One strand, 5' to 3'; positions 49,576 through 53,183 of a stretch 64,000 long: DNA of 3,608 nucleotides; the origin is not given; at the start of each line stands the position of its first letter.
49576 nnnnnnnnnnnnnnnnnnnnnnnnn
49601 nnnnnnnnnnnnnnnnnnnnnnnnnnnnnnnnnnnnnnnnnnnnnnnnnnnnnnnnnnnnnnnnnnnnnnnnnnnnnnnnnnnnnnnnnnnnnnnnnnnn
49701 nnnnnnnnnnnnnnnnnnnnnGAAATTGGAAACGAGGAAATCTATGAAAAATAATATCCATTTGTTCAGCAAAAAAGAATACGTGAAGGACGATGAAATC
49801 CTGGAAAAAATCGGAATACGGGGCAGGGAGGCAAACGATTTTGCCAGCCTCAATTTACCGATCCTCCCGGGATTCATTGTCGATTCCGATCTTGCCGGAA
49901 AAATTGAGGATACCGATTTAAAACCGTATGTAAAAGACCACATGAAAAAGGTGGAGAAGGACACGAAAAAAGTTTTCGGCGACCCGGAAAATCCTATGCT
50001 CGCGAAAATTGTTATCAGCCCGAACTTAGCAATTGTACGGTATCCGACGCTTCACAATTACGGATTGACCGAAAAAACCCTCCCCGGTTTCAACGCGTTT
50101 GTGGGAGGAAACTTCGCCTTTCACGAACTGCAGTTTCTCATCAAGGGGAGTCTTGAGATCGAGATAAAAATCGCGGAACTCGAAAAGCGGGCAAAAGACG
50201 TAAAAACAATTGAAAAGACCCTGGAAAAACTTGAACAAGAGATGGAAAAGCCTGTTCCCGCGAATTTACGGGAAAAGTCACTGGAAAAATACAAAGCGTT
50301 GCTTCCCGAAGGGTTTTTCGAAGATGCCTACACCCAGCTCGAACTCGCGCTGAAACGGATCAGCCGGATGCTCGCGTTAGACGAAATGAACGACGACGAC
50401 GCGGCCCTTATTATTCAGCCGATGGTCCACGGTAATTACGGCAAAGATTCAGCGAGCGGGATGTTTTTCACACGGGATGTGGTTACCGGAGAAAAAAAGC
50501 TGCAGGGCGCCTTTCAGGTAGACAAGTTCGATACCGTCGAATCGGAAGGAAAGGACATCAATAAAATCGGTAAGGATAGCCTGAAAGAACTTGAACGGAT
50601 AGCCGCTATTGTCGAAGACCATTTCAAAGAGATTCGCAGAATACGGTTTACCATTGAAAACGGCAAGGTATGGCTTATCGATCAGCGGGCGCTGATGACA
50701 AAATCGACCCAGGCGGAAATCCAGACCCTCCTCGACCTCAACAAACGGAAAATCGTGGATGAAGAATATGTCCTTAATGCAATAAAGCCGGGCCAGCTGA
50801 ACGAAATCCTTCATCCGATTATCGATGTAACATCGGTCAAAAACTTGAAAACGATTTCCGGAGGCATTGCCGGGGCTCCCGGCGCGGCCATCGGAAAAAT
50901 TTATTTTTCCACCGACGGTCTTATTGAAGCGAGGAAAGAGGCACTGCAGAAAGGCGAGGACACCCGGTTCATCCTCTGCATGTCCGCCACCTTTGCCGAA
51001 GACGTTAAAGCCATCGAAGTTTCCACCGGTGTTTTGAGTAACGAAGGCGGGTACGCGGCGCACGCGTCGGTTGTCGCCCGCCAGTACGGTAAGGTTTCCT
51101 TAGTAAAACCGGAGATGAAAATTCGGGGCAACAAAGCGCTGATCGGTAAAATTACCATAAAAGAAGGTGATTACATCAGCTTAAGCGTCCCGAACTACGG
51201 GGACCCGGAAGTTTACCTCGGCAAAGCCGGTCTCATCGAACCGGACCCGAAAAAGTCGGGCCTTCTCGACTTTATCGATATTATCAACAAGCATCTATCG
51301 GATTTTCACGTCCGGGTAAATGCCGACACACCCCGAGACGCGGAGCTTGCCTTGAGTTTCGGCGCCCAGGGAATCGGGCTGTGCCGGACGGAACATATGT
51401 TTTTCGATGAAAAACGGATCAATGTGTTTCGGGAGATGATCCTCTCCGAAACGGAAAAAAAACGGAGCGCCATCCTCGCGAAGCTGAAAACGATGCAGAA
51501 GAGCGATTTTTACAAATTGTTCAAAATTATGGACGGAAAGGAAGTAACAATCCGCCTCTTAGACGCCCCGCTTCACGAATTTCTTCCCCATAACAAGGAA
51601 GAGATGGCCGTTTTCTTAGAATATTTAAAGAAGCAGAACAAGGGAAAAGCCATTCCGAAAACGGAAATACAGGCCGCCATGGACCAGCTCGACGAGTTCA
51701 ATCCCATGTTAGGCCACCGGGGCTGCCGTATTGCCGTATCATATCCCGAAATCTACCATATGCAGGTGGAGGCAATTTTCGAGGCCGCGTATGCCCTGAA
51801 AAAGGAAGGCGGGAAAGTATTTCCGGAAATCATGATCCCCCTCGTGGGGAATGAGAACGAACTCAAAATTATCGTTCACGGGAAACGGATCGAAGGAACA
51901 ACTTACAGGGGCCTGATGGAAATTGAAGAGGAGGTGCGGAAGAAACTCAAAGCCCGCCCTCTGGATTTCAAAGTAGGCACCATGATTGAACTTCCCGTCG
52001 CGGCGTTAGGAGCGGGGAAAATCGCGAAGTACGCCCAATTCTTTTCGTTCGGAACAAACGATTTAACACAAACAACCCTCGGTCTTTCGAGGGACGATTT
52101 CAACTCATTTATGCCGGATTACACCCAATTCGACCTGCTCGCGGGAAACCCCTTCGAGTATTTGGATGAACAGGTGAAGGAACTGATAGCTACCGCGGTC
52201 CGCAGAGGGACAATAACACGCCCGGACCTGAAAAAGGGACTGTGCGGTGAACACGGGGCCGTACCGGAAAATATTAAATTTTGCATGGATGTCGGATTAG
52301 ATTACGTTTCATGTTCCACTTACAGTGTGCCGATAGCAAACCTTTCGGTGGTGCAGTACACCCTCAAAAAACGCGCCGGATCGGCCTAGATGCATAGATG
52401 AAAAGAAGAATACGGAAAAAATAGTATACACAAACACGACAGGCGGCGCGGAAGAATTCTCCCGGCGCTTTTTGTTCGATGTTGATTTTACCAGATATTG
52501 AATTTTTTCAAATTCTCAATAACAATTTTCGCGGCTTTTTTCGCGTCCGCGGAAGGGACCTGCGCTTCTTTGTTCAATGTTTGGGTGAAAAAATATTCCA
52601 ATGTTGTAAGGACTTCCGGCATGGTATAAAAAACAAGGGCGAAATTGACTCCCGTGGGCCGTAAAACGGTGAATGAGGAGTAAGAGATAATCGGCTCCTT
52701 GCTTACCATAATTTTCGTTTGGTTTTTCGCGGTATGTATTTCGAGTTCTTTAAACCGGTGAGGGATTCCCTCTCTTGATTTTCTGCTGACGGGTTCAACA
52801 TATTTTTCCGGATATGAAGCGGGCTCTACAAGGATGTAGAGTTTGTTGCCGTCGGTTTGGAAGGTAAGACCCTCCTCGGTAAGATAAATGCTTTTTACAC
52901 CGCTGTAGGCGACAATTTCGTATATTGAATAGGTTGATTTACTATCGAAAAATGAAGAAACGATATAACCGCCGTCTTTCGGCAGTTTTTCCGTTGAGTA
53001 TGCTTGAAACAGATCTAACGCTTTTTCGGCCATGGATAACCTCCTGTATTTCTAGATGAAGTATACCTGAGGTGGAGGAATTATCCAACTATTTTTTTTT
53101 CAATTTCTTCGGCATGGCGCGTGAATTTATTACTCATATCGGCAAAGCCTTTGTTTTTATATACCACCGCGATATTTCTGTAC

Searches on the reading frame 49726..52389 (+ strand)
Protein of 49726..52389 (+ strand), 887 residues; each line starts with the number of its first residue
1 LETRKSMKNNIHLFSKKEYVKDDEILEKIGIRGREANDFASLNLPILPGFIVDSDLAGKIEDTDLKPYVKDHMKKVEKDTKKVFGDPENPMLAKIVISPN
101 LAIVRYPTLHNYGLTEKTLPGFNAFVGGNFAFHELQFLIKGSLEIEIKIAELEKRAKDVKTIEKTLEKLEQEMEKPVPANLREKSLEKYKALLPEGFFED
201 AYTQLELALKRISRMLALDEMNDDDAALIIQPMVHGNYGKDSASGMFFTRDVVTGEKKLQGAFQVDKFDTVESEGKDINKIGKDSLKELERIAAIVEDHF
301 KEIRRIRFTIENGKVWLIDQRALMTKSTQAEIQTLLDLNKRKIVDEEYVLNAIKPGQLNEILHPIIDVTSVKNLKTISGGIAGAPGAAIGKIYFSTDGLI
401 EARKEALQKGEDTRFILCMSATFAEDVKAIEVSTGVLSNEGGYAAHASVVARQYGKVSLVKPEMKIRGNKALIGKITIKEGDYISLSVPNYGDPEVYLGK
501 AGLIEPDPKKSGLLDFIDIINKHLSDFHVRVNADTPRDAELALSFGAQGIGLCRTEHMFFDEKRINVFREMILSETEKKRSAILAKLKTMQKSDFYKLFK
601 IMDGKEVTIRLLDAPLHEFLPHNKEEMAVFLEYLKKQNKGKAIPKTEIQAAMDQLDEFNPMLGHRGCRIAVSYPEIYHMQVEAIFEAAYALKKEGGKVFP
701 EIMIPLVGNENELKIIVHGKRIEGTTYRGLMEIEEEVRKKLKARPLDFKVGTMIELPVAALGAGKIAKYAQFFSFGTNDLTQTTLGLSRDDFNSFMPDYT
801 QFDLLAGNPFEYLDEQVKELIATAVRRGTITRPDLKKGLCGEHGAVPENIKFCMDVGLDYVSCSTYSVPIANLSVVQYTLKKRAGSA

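Call 3: search_protein_families(library=pfam, proteins=[window:49726-52389:+], max_evalue=0.1)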
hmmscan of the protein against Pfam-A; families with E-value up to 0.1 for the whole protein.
window:49726-52389:+ (887 aa): 3 families
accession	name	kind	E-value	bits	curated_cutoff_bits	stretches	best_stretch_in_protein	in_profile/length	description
PF02896.24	PEP-utilizers_C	-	8.9e-68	229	22.8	1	525-877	18-290/293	PEP-utilising enzyme, PEP-binding domain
PF01326.24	PPDK_N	-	2e-08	34.3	27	1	271-332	255-318/328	Pyruvate phosphate dikinase, AMP/ATP-binding domain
PF00391.29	PEP-utilizers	-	4.5e-07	29.8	23.1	1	415-485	5-66/72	PEP-utilising enzyme, mobile domain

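Call 4: search_protein_families(library=ncbifam, proteins=[window:49726-52389:+], max_evalue=0.1)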
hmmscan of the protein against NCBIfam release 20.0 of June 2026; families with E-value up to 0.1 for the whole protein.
window:49726-52389:+ (887 aa): 11 families
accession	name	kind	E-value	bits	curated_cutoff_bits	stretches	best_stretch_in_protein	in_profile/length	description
TIGR01828.1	pyru_phos_dikin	equivalog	3.1e-198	660.7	843.45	1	23-877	12-862/865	pyruvate, phosphate dikinase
NF005057.0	PRK06464.1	equivalog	1.1e-39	136.1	598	2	656-878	597-788/798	phosphoenolpyruvate synthase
NF004531.0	PRK05878.1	equivalog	9.4e-38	130.1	456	1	222-461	191-431/534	pyruvate, phosphate dikinase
TIGR01418.1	PEP_synth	equivalog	1e-36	126.6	739.75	1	269-875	273-779/784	pyruvate, water dikinase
TIGR01417.1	PTS_I_fam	equivalog_domain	6.3e-28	97.5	341.7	2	656-881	348-542/565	phosphoenolpyruvate--protein phosphotransferase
NF008382.0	PRK11177.1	equivalog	1.5e-22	80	824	2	652-870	345-532/575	phosphoenolpyruvate-protein phosphotransferase PtsI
NF008283.0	PRK11061.1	equivalog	8.5e-18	64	583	1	655-792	513-634/748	phosphoenolpyruvate--protein phosphotransferase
NF052632.1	undecylprod_RedH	equivalog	0.00028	18.9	1350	1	270-331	240-301/880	undecylprodigiosin ligase RedH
NF052631.1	prodigiosin_PigC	equivalog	0.00031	18.8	1300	1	377-463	778-858/883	prodigiosin ligase PigC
NF004881.0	PRK06241.2-2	equivalog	0.0059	14.9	883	1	245-331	231-317/898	phosphoenolpyruvate synthase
TIGR00162.1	TIGR00162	hypoth_equivalog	0.0085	15.5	200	1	143-178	213-248/260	proteasome assembly chaperone family protein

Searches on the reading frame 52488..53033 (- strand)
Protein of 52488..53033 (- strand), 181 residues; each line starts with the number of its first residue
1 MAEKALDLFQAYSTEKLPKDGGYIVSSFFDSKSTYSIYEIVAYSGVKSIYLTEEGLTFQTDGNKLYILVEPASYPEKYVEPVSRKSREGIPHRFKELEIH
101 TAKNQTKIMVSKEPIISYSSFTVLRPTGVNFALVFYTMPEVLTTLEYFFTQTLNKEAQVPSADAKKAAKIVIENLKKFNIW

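Call 3: search_protein_families(library=pfam, proteins=[window:52488-53033:-], max_evalue=0.1)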
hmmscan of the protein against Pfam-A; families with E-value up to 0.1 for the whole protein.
window:52488-53033:- (181 aa): 0 families

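Call 4: search_protein_families(library=ncbifam, proteins=[window:52488-53033:-], max_evalue=0.1)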
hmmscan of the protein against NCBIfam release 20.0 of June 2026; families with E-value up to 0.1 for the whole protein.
window:52488-53033:- (181 aa): 0 families
